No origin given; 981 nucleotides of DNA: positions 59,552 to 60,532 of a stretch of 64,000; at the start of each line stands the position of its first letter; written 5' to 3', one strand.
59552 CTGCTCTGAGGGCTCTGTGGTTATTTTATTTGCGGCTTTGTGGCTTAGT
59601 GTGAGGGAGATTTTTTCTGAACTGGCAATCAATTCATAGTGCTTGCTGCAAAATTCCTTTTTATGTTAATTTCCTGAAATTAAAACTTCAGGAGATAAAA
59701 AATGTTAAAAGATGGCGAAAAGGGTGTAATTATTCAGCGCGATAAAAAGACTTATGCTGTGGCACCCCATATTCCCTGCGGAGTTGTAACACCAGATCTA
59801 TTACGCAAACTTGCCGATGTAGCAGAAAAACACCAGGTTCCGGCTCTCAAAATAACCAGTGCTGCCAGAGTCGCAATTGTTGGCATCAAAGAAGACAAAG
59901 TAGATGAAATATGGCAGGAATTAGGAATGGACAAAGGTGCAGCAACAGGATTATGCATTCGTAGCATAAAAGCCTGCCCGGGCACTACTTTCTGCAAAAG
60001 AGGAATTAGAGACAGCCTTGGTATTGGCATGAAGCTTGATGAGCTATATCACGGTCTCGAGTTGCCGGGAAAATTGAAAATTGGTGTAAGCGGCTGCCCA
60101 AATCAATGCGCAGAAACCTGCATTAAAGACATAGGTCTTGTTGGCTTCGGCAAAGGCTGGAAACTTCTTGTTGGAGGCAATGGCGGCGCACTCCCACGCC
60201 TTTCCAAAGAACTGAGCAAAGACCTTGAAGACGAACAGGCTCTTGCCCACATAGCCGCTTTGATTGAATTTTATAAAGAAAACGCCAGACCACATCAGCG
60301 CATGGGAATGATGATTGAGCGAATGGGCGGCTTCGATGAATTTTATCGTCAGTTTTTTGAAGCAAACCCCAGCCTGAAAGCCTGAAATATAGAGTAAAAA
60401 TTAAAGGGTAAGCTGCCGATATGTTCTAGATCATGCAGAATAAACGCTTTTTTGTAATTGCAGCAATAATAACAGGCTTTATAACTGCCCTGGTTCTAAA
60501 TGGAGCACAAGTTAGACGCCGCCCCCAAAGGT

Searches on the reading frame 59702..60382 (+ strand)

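Call 7: search_protein_families(library=pfam, proteins=[window:59702-60382:+], max_evalue=0.01)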
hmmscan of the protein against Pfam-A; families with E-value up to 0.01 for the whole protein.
window:59702-60382:+ (227 aa): 2 families
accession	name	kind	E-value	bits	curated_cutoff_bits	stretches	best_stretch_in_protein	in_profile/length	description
PF01077.27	NIR_SIR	-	1.4e-29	103.1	27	1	83-218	2-150/158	Nitrite and sulphite reductase 4Fe-4S domain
PF03460.22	NIR_SIR_ferr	-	2.3e-17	62.9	24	1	11-74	2-66/69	Nitrite/Sulfite reductase ferredoxin-like half domain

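Call 8: search_protein_families(library=ncbifam, proteins=[window:59702-60382:+], max_evalue=0.01)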
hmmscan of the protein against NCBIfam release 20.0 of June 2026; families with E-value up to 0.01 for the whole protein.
window:59702-60382:+ (227 aa): 11 families
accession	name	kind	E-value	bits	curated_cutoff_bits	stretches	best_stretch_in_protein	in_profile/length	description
TIGR02374.1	nitri_red_nirB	equivalog_domain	4.9e-51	174.1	578.35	1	11-209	554-753/794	nitrite reductase large subunit NirB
NF011565.0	PRK14989.1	subfamily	1.4e-44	152.4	883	1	11-216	559-765/847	nitrite reductase large subunit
NF007125.0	PRK09566.1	equivalog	1.8e-17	63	594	1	7-149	311-455/513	ferredoxin--nitrite reductase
NF007126.0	PRK09567.1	equivalog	2.2e-17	62.5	523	1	8-199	365-569/595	NirA family protein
TIGR02066.1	dsrB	equivalog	5.5e-17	61.8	341.5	1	16-149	29-168/341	dissimilatory-type sulfite reductase subunit beta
NF010029.0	PRK13504.1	equivalog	3.8e-16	58.5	457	1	27-216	369-569/575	NADPH-dependent assimilatory sulfite reductase hemoprotein subunit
TIGR02064.1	dsrA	equivalog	9.3e-15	54.4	392.85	1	29-151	94-224/402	dissimilatory-type sulfite reductase subunit alpha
TIGR02912.1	sulfite_red_C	equivalog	2.1e-13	49.9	324.1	1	18-150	21-162/314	sulfite reductase subunit C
TIGR02041.1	CysI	equivalog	5e-12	45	756.55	1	36-209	360-539/541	assimilatory sulfite reductase (NADPH) hemoprotein subunit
TIGR02435.1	CobG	equivalog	8.8e-12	44.7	234.8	1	8-152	246-387/388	precorrin-3B synthase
TIGR02042.1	sir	equivalog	8.7e-11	40.6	731.5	1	33-214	387-574/581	sulfite reductase, ferredoxin dependent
